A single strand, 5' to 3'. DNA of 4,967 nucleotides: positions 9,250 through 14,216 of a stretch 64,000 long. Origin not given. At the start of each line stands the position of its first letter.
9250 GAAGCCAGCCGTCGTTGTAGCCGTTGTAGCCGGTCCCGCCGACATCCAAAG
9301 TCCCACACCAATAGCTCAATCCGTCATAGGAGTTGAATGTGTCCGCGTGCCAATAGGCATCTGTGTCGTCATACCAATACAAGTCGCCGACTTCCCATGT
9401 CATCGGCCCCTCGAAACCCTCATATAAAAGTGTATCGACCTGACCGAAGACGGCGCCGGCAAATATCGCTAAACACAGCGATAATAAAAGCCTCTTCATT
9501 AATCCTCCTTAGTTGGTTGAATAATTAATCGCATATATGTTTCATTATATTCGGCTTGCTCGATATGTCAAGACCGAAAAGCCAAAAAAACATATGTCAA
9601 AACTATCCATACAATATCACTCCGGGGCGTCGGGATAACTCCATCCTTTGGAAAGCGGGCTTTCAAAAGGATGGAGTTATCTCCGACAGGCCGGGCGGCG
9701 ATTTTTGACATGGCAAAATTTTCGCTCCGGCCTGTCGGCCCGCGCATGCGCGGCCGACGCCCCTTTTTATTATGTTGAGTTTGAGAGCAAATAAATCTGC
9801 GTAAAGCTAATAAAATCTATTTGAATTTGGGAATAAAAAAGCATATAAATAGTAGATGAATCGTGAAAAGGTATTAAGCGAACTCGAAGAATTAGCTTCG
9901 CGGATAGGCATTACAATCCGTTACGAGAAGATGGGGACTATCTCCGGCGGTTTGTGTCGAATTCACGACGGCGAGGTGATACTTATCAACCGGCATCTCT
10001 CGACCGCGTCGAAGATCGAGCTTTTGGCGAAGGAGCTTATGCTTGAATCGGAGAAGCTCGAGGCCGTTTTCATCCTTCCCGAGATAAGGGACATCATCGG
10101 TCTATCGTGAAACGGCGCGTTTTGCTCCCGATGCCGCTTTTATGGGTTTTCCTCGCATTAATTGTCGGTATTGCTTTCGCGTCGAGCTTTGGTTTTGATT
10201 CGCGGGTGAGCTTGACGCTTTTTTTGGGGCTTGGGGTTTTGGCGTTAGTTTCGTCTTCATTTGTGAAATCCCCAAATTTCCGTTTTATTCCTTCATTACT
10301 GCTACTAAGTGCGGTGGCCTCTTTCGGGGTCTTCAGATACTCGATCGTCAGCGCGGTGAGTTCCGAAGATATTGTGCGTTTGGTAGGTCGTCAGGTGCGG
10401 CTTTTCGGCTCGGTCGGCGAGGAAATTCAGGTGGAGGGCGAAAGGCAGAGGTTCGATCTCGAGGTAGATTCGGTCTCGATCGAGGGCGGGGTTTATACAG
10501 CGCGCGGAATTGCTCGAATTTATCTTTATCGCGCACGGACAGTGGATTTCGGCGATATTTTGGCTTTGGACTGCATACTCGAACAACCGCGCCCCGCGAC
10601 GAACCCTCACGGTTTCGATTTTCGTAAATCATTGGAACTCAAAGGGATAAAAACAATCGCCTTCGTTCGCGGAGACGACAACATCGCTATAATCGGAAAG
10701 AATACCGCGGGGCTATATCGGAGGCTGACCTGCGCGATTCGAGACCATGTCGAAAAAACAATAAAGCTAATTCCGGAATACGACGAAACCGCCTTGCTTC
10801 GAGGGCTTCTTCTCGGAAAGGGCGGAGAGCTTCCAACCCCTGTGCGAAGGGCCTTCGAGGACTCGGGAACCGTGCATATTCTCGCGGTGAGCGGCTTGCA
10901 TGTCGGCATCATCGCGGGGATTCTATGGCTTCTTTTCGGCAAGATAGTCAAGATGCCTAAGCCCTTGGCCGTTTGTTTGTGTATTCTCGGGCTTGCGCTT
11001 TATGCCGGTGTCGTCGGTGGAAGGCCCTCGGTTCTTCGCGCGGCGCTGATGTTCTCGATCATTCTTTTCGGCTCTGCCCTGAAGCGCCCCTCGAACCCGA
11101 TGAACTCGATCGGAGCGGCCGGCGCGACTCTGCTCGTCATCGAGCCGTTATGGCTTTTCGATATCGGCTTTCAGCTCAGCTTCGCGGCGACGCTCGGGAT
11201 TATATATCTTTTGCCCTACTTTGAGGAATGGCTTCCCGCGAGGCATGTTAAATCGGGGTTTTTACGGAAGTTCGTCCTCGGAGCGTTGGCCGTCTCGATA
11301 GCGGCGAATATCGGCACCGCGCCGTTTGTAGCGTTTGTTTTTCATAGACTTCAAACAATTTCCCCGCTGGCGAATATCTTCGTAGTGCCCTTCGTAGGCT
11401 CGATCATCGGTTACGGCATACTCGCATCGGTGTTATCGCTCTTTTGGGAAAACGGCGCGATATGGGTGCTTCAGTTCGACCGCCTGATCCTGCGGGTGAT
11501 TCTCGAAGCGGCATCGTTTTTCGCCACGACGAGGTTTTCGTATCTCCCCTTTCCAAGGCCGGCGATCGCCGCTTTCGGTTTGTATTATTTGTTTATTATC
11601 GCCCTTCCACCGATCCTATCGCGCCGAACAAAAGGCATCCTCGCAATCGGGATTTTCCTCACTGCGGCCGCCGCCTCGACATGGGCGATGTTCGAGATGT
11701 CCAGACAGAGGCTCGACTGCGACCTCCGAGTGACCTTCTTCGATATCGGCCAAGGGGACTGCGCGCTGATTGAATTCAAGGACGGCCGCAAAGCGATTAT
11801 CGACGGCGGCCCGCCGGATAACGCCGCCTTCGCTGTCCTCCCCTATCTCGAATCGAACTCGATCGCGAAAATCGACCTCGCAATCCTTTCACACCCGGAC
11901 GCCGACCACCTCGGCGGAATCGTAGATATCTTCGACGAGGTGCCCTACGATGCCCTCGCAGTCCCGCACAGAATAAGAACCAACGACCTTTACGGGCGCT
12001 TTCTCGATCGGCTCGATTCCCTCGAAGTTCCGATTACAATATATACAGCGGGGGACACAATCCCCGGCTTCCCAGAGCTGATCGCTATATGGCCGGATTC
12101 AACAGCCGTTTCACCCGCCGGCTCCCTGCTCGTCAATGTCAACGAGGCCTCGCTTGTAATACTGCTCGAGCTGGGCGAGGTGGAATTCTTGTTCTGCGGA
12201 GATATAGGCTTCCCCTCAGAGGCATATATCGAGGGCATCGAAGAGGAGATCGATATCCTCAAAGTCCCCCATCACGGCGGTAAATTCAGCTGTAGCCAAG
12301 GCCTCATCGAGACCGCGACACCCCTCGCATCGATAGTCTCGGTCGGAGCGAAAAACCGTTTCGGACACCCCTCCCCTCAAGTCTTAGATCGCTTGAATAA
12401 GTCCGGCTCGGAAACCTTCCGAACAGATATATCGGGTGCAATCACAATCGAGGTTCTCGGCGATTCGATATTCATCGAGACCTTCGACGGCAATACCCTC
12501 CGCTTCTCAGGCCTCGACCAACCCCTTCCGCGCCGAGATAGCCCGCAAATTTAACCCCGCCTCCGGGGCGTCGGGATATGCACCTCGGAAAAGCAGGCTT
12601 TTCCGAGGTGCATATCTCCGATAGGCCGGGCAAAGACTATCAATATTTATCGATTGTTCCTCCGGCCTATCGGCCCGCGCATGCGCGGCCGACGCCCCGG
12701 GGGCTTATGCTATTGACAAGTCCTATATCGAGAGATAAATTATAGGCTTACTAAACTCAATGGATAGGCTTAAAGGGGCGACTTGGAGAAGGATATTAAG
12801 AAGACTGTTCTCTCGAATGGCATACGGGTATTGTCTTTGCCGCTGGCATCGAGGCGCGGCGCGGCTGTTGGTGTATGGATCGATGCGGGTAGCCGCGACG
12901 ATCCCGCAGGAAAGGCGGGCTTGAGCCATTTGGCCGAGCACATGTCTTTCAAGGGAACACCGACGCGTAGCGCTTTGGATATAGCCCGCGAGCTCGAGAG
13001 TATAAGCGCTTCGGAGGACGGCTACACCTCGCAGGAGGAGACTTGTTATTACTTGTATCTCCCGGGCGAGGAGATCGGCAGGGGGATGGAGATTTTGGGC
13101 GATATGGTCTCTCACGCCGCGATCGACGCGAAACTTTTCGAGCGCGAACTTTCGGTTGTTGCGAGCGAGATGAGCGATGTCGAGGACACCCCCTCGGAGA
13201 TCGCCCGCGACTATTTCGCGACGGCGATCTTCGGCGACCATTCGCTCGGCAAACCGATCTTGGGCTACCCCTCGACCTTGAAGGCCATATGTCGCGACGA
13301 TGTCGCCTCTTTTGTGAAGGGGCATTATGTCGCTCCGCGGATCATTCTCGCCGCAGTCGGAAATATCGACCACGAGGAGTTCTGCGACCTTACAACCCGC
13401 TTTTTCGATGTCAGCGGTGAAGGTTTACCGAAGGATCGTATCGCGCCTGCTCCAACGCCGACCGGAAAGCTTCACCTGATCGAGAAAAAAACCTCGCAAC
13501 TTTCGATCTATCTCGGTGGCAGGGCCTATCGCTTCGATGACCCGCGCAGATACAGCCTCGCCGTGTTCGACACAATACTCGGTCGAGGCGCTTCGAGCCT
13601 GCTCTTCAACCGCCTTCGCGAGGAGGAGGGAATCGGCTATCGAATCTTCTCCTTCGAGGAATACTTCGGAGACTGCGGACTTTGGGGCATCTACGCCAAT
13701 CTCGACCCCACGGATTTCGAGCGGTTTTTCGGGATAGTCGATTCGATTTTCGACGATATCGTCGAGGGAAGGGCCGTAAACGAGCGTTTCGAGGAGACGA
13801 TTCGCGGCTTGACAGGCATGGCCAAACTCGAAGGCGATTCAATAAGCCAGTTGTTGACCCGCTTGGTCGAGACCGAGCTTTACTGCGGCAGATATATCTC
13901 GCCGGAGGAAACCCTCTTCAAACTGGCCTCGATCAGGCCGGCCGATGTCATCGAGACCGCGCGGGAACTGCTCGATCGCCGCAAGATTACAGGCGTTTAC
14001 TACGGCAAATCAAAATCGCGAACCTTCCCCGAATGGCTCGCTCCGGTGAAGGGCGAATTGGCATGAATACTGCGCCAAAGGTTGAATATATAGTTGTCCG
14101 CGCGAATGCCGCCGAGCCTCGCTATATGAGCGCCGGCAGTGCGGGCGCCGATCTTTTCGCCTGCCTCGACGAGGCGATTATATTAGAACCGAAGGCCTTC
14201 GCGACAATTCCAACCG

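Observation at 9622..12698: Two direct copies of a ~140-nt multi-stem structured repeat bracket the small-ORF+comEC unit, with compensatory base changes between copies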

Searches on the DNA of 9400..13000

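Call 47: search_rna_families(source=window, start=9400, end=13000, threshold=evalue, max_evalue=10)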
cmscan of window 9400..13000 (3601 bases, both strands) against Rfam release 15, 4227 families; matches with E-value up to 10: 3.
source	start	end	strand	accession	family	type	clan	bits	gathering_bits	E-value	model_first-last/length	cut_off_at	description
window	9630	9684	+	RF04114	MIR4374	Gene; miRNA;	-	23.8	105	0.079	1-119/119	no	MIR4374 microRNA precursor family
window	9443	9578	-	RF02653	StyR-143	Gene; sRNA;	-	16.5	176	4.3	1-144/144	no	Salmonella enterica Typhi npcRNA 143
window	9682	9739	+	RF04207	MIR5048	Gene; miRNA;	-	12.7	160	8.3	1-356/356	no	MIR5048 microRNA precursor family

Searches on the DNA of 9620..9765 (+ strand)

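Call 45: search_dna_similar(query=window:9620-9765:+, collection=plasmids, mode=distant, max_evalue=0.01, max_rows=10)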
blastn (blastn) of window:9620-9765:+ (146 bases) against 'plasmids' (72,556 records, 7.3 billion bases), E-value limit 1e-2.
No match.

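Call 46: search_dna_similar(query=window:9620-9765:+, collection=phages, mode=distant, max_evalue=0.01, max_rows=10)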
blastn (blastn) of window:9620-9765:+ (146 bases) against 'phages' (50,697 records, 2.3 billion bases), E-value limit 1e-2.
No match.

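Call 52: build_rna_model(alignment_id=A2, structure=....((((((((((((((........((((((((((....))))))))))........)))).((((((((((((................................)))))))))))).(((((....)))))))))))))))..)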
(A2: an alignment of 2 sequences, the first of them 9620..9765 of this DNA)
Model R1 built from alignment A2 (2 sequences, 146 columns); structure: as given.
model positions 146; base pairs 41; branch points 2; effective number of sequences 0.89; information 0.59 bits per position. Calibrated on 0.2 Mb of random sequence (short: E-values are rough).
structure used (alignment columns):
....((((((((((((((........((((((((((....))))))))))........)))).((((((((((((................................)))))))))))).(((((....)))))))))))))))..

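Call 53: search_with_rna_model(model_id=R1, sources=[window, L010, L011, L032, L039, L041, L043, L044, L045, L049, L050, L051], max_evalue=10)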
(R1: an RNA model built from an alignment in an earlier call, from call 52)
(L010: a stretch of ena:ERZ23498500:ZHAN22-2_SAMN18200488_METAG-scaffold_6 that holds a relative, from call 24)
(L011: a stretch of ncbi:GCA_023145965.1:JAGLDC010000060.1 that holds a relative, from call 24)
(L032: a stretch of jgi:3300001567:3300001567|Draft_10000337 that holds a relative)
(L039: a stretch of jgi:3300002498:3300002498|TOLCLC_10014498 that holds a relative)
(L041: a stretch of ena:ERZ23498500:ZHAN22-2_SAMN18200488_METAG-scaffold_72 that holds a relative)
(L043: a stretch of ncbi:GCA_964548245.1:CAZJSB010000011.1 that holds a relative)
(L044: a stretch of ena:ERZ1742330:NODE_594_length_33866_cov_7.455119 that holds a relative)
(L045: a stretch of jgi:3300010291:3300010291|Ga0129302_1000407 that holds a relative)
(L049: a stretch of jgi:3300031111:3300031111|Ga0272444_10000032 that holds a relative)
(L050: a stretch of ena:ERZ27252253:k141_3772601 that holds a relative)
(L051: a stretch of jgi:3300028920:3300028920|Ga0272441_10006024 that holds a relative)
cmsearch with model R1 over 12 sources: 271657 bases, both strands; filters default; matches with E-value up to 10: 7.
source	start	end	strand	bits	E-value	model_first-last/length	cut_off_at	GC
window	9620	9765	+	171.2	1.6e-35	1-146/146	no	0.61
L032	2473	2618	-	171.2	1.6e-35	1-146/146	no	0.61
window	12561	12700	+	162.1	1.6e-33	1-146/146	no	0.61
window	9550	9697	-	40.1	1.7e-06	1-146/146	no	0.48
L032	2541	2688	+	40.1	1.7e-06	1-146/146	no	0.48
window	12543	12630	-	27.1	0.0013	1-146/146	no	0.6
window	12675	12688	-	10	8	121-134/146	no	0.86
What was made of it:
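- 9620..9763 (+): Copy 1 of the element. Layout: CTCC tag 9620-9623; outer stem 5' arm 9624-9633; hairpin 1 9634-9681; T linker 9682; hairpin-2 base 9683-9694 and 9727-9738 around a 32-nt AT-rich spacer 9695-9726; C linker 9739; hairpin 3 palindrome 9740-9753; outer stem 3' arm 9754-9763. The covariance model scores it 171 bits (call 53).
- Tried and rejected: Model R1, built from the two copies, found no homologue in about 270 kb of related Zixibacteria-like loci (calls 52, 53).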

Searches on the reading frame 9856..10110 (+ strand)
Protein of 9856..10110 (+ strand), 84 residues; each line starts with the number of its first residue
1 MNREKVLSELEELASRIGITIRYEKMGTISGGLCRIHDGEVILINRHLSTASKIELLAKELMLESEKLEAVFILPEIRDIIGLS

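Call 16: search_protein_families(library=pfam, proteins=[window:9856-10110:+])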
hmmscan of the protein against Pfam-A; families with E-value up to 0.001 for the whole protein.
window:9856-10110:+ (84 aa): 1 family
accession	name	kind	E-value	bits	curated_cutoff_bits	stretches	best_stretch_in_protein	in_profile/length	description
PF06114.19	Peptidase_M78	-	0.00011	22.4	22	1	14-62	1-51/123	IrrE N-terminal-like domain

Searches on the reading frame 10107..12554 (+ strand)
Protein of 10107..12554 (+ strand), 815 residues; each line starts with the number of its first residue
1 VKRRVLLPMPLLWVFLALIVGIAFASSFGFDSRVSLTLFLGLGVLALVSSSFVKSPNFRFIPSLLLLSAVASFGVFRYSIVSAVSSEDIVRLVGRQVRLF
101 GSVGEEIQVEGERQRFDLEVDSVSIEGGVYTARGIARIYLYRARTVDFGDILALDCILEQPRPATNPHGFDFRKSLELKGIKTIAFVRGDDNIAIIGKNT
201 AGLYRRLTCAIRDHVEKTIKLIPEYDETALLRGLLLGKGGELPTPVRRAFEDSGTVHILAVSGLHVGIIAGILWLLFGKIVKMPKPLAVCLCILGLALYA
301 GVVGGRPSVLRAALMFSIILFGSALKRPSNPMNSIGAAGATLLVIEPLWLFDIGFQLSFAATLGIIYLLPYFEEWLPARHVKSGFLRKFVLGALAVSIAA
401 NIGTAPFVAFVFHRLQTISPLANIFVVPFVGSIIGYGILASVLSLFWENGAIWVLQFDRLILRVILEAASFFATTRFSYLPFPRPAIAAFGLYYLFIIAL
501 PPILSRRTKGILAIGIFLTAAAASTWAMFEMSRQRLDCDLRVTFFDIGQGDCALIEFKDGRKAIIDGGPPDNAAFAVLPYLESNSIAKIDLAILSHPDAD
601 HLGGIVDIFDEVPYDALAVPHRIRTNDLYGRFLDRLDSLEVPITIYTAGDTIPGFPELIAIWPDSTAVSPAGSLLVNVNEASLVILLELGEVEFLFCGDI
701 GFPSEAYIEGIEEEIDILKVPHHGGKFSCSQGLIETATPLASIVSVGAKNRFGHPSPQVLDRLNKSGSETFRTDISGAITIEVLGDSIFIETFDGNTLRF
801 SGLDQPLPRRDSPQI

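Call 16: search_protein_families(library=pfam, proteins=[window:10107-12554:+])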
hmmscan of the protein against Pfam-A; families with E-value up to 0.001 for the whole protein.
window:10107-12554:+ (815 aa): 3 families
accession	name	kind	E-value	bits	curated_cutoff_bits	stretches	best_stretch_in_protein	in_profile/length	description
PF03772.21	Competence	-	2.7e-62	211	23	1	234-500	1-263/270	Competence protein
PF13567.11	DUF4131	-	2e-21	76.9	31.6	1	38-192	11-164/165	Domain of unknown function (DUF4131)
PF00753.33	Lactamase_B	-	1.1e-13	52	22.7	1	548-746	4-194/196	Metallo-beta-lactamase superfamily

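Call 21: find_encoding_contigs(protein=window:10107-12554:+, flank=10000, max_places=10)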
Protein window:10107-12554:+ (815 aa): no gene with exactly this product is on record in the collection.

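Call 22: find_homologous_proteins(query=window:10107-12551:+)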
Query window:10107-12551:+ (815 aa): 1168 proteins with E <= 0.001 among 8000 candidates; the best 120 are listed.
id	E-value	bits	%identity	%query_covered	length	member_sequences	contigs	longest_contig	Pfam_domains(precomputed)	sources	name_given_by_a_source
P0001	0.0e+0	1787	100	99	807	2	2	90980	PF13567.12,PF03772.22,PF00753.34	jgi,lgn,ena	-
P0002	0.0e+0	1018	57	99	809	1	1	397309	PF12706.14,PF13567.12,PF03772.22,PF00753.34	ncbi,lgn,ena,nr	ncbi:DNA internalization-related competence protein ComEC/Rec2 [bacterium]|nr:DNA internalization-re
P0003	2.1e-281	954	54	99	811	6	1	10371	PF12706.14,PF23023.2,PF13567.12,PF03772.22,PF00753.34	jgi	-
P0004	1.6e-242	825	56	87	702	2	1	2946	PF13567.12,PF03772.22,PF00753.34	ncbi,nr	ncbi:ComEC/Rec2 family competence protein, partial [bacterium]|nr:ComEC/Rec2 family competence prote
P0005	2.7e-231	788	49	99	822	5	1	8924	PF12706.14,PF25281.1,PF13567.12,PF03772.22,PF00753.34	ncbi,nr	ncbi:DNA internalization-related competence protein ComEC/Rec2 [bacterium]|nr:MAG: DNA internalizati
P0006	3.4e-225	768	45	99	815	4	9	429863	PF12706.14,PF23023.2,PF13567.12,PF03772.22,PF00753.34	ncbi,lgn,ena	-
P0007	2.2e-220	752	45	98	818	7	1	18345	PF12706.14,PF23023.2,PF13567.12,PF03772.22,PF00753.34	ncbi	-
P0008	2.9e-220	752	46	94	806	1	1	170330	PF12706.14,PF23023.2,PF25281.1,PF13567.12,PF03772.22,PF00753.34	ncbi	-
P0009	3.5e-219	748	45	99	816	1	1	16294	PF12706.14,PF23023.2,PF13567.12,PF03772.22,PF00753.34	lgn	-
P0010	8.4e-219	747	45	98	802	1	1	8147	PF12706.14,PF13567.12,PF03772.22,PF00753.34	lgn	-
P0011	6.1e-213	727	44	99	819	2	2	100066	PF12706.14,PF23023.2,PF13567.12,PF03772.22,PF00753.34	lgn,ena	-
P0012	3.7e-205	702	44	97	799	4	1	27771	PF23023.2,PF13567.12,PF03772.22,PF00753.34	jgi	-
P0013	1.8e-187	643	42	98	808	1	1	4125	PF13567.12,PF03772.22,PF00753.34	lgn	-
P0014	3.4e-101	358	35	79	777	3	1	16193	PF13567.12,PF03772.22,PF00753.34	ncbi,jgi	jgi:competence protein ComEC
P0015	7.2e-99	350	32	86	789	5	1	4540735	PF12706.14,PF13567.12,PF03772.22,PF00753.34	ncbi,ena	-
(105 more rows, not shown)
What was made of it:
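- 10107..12554 (+): comEC/rec2 (DUF4131 + Competence + metallo-beta-lactamase domains). This is the gene lying between the two copies. Calls 16 and 22.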

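Call 23: find_encoding_contigs(protein=P0001, flank=10000, max_places=10)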
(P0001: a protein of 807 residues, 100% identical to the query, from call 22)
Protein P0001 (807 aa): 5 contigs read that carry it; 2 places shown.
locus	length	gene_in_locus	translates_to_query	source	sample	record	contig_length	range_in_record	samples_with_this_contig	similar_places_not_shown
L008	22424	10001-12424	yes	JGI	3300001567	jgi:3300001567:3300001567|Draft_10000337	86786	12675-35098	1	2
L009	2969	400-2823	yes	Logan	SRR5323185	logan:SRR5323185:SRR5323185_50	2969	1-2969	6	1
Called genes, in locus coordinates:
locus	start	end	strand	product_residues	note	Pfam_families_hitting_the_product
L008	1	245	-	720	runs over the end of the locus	PF13860:FlgD_ig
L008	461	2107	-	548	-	PF01268:FTHFS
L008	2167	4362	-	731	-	PF06739:SBBP (faint)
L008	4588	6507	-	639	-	PF13176:TPR_7 (faint), PF13432:TPR_16 (weak), PF13414:TPR_11 (weak), PF14559:TPR_19 (weak), PF13371:TPR_9, PF13424:TPR_12, PF00515:TPR_1 (weak), PF07719:TPR_2 (weak), +6 more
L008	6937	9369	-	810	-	PF18962:Por_Secre_tail (faint), PF13860:FlgD_ig (weak)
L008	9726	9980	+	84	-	-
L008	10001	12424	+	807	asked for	PF13567:DUF4131, PF03772:Competence, PF00753:Lactamase_B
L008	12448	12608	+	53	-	-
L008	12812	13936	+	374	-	PF00675:Peptidase_M16, PF05193:Peptidase_M16_C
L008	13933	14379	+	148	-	PF22769:DCD, PF00692:dUTPase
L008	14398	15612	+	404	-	PF04389:Peptidase_M28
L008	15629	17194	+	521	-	-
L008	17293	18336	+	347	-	PF05343:Peptidase_M42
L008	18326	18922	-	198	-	PF00881:Nitroreductase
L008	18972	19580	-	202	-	PF00160:Pro_isomerase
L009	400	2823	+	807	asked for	PF13567:DUF4131, PF03772:Competence, PF00753:Lactamase_B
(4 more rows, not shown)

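Call 24: find_encoding_contigs(protein=P0002, flank=10000, max_places=6)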
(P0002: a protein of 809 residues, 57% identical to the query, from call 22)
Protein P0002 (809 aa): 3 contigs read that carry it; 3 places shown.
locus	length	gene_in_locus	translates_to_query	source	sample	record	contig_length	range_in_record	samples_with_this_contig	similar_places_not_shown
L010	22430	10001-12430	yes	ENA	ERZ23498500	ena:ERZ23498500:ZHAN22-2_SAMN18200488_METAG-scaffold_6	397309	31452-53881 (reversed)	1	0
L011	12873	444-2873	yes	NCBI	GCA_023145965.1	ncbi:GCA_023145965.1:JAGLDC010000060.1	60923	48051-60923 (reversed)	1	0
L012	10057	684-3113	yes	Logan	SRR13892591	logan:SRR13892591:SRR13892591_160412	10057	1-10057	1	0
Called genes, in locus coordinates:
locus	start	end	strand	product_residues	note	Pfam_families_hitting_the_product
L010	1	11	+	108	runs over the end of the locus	-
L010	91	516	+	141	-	PF01381:HTH_3 (faint)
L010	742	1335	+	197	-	PF03551:PadR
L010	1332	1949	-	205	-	PF01936:NYN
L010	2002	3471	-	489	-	PF02347:GDC-P, PF00266:Aminotran_5 (weak), PF21478:GcvP2_C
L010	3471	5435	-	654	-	PF12969:DUF3857, PF12970:DUF3858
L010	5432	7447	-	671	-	PF12969:DUF3857, PF01841:Transglut_core (weak)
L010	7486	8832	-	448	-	PF02347:GDC-P, PF00266:Aminotran_5 (faint)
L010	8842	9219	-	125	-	PF01597:GCV_H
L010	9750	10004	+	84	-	-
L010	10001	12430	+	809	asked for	PF13567:DUF4131, PF03772:Competence, PF00753:Lactamase_B, PF12706:Lactamase_B_2 (faint)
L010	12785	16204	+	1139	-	PF01364:Peptidase_C25, PF18962:Por_Secre_tail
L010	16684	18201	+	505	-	PF02872:5_nucleotid_C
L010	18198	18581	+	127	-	-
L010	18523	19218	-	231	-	-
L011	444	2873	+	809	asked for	PF13567:DUF4131, PF03772:Competence, PF00753:Lactamase_B, PF12706:Lactamase_B_2 (faint)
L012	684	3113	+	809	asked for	PF13567:DUF4131, PF03772:Competence, PF00753:Lactamase_B, PF12706:Lactamase_B_2 (faint)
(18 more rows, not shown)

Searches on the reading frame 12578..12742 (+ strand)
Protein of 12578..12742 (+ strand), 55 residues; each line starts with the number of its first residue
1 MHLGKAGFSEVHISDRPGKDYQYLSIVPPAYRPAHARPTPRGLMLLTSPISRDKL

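Call 33: list_cluster_members(proteins=[window:12578-12742:+, window:9571-9747:-, window:9556-9705:+, window:12436-12621:+, window:12475-12633:-])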
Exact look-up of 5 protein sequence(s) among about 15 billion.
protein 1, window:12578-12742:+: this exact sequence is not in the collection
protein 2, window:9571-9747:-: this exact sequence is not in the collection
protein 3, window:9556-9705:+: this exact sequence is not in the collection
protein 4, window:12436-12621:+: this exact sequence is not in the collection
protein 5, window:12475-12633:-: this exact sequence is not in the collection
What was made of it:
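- Tried and rejected: The exact ORFs are not in the collection (call 33).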

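Call 82: search_protein_representatives(protein=window:12578-12742:+)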
Query: 55 residues. Proteins with E-value up to 0.001 (for the whole library): 2; up to 1e-10: 1; up to 1e-30: 0. The best 2 are listed.
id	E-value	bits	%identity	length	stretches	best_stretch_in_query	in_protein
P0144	4.4e-29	114.3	100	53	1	1-53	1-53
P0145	4.0e-05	39.4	37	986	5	17-47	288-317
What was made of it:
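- Tried and rejected: A search of the 1.84-billion-protein representative library with the 55-aa ORF returned only the locus itself plus one unrelated, weakly matching 986-aa protein (E = 4e-5) (call 82).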

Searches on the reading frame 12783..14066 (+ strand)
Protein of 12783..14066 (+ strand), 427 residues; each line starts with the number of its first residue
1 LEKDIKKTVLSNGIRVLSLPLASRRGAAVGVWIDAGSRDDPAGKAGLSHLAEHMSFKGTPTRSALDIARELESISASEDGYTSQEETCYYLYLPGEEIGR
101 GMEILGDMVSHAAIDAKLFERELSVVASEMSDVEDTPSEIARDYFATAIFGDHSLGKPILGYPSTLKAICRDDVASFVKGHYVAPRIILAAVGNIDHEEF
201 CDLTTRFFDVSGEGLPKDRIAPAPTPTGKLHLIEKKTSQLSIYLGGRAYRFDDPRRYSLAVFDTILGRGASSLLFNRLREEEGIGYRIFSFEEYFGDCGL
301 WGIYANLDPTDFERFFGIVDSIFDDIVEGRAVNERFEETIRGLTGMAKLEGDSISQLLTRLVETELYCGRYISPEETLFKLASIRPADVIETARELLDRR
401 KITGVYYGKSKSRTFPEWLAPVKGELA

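Call 16: search_protein_families(library=pfam, proteins=[window:12783-14066:+])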
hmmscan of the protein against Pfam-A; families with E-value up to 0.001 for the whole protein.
window:12783-14066:+ (427 aa): 2 families
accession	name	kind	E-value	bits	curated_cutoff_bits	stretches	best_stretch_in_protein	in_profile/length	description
PF00675.25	Peptidase_M16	-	2.9e-30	105.6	22.3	1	22-161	8-147/149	Insulinase (Peptidase family M16)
PF05193.26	Peptidase_M16_C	-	8.7e-28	97.9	23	1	171-342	4-180/181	Peptidase M16 inactive domain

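Call 56: find_encoding_contigs(protein=window:12942-14066:+, flank=5000, max_places=10)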
Protein window:12942-14066:+ (374 aa): 2 contigs read that carry it; 1 place shown.
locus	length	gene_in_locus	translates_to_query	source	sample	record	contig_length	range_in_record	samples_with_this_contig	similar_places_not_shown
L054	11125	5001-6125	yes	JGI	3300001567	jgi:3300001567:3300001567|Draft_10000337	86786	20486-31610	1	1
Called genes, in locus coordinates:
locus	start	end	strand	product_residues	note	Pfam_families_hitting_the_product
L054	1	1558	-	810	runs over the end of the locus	PF18962:Por_Secre_tail (faint), PF13860:FlgD_ig (weak)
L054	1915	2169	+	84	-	-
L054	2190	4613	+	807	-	PF13567:DUF4131, PF03772:Competence, PF00753:Lactamase_B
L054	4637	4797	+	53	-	-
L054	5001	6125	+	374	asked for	PF00675:Peptidase_M16, PF05193:Peptidase_M16_C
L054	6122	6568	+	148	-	PF22769:DCD, PF00692:dUTPase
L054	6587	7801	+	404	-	PF04389:Peptidase_M28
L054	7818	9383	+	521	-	-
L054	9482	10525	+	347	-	PF05343:Peptidase_M42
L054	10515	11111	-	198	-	PF00881:Nitroreductase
